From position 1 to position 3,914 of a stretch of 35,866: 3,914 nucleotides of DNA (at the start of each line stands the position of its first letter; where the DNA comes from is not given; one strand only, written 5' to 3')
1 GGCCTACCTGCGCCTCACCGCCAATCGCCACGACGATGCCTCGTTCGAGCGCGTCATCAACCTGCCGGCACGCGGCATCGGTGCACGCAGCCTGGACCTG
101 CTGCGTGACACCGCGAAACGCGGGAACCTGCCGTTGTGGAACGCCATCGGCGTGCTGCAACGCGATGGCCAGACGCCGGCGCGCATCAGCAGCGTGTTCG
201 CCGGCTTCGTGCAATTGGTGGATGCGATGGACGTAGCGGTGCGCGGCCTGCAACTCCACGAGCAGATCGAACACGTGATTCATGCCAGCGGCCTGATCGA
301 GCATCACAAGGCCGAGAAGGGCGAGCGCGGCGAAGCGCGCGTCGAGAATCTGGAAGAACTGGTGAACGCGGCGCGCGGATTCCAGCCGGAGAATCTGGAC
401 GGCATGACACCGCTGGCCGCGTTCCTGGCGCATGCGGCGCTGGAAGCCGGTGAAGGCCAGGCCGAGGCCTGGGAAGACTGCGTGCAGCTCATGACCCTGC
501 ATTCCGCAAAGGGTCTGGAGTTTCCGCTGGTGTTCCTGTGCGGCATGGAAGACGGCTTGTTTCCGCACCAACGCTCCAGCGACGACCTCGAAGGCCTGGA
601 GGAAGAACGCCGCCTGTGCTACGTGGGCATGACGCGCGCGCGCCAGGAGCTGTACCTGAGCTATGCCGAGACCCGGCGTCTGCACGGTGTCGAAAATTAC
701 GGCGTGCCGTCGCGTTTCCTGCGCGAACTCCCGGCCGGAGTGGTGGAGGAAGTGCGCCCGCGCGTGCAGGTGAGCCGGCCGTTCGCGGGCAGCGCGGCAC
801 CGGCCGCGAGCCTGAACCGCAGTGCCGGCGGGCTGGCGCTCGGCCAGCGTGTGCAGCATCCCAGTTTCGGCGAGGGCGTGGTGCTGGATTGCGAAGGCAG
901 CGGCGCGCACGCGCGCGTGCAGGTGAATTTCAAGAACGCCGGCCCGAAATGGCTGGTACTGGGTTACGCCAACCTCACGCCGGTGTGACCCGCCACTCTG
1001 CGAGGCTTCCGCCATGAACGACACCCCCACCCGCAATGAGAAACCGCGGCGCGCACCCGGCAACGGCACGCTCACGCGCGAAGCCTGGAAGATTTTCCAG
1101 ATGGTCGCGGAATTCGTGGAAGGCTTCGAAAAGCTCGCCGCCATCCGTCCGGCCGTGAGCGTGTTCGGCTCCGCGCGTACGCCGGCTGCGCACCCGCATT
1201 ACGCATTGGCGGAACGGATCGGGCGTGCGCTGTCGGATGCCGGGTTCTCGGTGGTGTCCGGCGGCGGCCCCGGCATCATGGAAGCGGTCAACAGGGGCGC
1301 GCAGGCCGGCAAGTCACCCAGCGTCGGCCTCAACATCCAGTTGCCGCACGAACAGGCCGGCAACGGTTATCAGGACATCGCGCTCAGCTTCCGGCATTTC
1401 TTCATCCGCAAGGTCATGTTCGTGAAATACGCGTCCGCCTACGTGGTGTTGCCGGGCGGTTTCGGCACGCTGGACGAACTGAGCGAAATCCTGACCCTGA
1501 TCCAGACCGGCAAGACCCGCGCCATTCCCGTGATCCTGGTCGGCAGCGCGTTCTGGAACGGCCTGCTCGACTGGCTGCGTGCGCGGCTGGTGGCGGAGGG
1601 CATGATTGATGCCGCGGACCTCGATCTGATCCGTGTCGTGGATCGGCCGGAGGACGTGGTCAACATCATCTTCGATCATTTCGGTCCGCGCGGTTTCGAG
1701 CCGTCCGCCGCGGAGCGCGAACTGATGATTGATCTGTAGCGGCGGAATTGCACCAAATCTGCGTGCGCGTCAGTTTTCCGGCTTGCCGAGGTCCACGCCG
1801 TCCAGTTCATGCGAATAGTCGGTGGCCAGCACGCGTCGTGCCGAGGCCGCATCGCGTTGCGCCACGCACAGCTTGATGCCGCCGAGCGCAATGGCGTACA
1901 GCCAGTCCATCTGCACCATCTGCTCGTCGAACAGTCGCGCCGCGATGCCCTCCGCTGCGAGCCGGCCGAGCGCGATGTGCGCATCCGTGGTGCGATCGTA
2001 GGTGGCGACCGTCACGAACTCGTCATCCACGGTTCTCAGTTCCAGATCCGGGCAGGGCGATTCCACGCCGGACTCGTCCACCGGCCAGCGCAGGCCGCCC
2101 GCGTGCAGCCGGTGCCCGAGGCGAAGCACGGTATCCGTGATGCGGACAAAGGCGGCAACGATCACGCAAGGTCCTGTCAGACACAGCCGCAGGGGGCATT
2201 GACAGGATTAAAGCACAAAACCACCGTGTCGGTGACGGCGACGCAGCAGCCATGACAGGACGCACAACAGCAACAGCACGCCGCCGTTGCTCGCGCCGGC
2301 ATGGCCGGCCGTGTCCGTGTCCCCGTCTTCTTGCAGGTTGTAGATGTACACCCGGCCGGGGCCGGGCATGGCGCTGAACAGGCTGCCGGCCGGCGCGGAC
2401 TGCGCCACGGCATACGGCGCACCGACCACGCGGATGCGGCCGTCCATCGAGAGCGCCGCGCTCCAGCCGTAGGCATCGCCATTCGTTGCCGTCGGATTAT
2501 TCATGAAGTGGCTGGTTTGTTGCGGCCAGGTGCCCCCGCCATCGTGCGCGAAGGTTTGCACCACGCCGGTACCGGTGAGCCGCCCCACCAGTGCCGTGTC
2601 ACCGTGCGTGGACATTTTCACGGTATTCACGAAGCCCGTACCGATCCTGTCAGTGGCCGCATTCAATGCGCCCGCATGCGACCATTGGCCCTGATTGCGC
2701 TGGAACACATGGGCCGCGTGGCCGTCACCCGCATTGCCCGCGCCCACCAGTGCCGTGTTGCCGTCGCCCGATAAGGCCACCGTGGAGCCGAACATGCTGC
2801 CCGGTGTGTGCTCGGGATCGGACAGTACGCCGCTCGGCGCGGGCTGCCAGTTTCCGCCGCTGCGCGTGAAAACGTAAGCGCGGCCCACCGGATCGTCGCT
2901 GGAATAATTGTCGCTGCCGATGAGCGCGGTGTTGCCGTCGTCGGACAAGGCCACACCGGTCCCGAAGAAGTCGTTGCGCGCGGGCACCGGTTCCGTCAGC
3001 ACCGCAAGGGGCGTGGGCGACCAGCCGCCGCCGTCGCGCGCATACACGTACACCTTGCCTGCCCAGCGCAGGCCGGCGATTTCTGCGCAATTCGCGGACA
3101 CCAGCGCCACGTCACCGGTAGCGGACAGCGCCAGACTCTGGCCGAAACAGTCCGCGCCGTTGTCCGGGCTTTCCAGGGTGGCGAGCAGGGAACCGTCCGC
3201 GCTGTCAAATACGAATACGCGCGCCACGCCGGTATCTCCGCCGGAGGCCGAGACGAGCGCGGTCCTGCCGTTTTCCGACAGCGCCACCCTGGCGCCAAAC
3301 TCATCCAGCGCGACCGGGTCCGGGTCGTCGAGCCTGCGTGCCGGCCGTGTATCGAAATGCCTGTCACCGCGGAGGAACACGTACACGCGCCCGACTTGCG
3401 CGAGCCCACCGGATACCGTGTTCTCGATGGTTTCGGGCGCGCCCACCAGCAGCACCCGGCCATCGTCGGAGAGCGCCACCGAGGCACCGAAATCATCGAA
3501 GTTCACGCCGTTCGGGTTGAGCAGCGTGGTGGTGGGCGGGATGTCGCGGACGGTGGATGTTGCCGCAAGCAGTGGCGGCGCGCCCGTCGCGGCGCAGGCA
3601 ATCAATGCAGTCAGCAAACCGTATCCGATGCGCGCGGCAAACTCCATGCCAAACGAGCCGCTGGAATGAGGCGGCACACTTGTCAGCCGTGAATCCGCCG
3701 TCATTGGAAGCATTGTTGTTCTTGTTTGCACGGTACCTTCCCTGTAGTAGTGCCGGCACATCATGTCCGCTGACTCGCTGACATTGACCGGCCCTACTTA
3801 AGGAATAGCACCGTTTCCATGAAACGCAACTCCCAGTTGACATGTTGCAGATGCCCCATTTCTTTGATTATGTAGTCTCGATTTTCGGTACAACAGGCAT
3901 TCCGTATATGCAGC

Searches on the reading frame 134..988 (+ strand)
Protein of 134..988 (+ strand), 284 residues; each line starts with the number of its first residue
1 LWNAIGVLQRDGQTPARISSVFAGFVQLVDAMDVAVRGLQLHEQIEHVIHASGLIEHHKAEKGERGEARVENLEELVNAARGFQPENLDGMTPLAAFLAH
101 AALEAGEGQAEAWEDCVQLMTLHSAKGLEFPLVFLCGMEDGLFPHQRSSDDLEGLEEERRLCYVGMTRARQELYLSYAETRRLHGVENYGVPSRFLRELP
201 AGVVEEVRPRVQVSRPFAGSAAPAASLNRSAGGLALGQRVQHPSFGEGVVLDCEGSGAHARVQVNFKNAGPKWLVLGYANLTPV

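Call 52: search_protein_families(library=pfam, proteins=[window:134-988:+], max_evalue=0.00001)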
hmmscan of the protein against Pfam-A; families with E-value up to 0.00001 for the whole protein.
window:134-988:+ (284 aa): 3 families
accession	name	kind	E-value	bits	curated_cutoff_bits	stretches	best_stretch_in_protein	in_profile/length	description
PF13361.12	UvrD_C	-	2.9e-37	129.3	25.6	1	58-179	224-349/350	UvrD-like helicase C-terminal domain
PF13538.12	UvrD_C_2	-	7.5e-10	39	27.4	1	119-175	4-51/52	UvrD-like helicase C-terminal domain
PF21196.3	PcrA_UvrD_tudor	-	3.5e-07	30.4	23.9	1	237-279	2-44/48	PcrA/UvrD tudor domain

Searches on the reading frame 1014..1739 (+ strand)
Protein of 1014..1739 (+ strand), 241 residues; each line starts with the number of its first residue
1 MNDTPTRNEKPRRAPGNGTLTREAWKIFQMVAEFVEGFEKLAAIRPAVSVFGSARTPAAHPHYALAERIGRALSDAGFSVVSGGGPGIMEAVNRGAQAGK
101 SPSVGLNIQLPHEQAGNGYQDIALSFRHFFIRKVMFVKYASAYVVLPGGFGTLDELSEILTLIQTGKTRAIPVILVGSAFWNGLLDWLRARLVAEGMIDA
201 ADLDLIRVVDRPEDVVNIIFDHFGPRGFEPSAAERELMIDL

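Call 52: search_protein_families(library=pfam, proteins=[window:1014-1739:+], max_evalue=0.00001)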
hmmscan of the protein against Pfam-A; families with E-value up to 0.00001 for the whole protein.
window:1014-1739:+ (241 aa): 2 families
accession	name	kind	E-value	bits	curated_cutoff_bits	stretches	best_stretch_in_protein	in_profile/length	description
PF03641.19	Lysine_decarbox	-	1.7e-33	116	27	1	89-217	1-129/131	Possible lysine decarboxylase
PF18306.6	LDcluster4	-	2.3e-15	57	26.3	1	47-157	3-111/151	SLOG cluster4 family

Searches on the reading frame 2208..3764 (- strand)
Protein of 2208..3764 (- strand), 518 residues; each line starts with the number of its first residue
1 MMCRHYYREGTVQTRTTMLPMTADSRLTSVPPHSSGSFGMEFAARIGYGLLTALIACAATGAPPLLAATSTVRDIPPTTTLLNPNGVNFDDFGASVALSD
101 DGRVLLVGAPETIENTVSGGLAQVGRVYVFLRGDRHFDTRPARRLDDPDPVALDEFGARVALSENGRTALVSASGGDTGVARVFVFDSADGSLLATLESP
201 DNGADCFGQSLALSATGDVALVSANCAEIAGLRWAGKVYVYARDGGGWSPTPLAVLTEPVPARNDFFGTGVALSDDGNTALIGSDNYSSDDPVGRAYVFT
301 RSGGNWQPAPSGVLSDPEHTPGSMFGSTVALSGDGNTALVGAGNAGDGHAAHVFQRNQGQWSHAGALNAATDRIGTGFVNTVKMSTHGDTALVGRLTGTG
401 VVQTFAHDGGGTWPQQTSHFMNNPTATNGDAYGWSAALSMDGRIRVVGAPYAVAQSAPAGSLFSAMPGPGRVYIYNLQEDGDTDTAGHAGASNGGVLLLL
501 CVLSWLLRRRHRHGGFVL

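Call 52: search_protein_families(library=pfam, proteins=[window:2208-3764:-], max_evalue=0.00001)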
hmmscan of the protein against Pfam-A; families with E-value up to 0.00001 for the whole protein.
window:2208-3764:- (518 aa): 1 family
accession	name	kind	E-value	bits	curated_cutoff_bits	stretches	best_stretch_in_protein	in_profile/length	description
PF14312.12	FG-GAP_2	-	1.7e-28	99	23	0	81-130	7-49/49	FG-GAP repeat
